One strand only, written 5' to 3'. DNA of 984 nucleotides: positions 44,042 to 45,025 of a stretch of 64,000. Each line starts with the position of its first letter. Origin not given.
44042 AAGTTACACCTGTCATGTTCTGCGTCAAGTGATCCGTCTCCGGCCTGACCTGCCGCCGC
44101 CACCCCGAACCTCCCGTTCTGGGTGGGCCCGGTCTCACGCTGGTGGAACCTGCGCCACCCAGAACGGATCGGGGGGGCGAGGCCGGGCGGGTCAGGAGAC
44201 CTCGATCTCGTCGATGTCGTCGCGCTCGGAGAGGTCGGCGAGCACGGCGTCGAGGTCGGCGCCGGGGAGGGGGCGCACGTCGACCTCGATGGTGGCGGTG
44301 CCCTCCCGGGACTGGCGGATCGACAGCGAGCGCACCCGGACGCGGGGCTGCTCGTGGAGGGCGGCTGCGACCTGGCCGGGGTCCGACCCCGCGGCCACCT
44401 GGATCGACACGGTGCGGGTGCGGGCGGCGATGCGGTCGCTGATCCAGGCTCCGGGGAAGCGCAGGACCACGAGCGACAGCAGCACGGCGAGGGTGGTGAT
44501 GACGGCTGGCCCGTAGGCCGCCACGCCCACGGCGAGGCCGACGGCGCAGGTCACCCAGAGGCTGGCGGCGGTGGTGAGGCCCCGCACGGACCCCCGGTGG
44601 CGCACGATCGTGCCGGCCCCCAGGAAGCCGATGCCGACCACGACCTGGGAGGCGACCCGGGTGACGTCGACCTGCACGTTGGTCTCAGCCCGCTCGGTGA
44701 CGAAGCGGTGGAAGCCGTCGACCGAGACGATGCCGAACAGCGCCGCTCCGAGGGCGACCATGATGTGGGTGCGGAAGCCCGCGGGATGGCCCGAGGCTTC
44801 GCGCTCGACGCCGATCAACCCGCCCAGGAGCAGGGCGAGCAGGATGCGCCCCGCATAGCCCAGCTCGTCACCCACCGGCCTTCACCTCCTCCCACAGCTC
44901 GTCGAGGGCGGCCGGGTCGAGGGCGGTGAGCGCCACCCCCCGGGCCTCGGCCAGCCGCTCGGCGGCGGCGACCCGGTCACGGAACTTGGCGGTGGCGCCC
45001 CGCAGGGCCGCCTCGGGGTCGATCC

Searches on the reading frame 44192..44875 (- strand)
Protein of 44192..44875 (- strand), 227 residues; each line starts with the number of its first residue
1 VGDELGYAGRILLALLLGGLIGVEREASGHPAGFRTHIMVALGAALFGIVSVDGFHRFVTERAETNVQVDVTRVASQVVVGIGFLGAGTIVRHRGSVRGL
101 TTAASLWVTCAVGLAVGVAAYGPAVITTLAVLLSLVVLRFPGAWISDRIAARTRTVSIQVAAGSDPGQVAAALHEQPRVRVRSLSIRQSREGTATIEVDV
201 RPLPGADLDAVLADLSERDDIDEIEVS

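Call 59: search_protein_families(library=pfam, proteins=[window:44192-44875:-], max_evalue=0.0001)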
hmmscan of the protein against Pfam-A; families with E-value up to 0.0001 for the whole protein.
window:44192-44875:- (227 aa): 2 families
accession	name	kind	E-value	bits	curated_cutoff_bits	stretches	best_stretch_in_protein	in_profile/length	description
PF02308.21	MgtC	-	4.5e-38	130.8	31.4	1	11-139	1-116/121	MgtC family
PF16316.10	DUF4956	-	6.5e-05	23.2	30.6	1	71-188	40-155/169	Domain of unknown function (DUF4956)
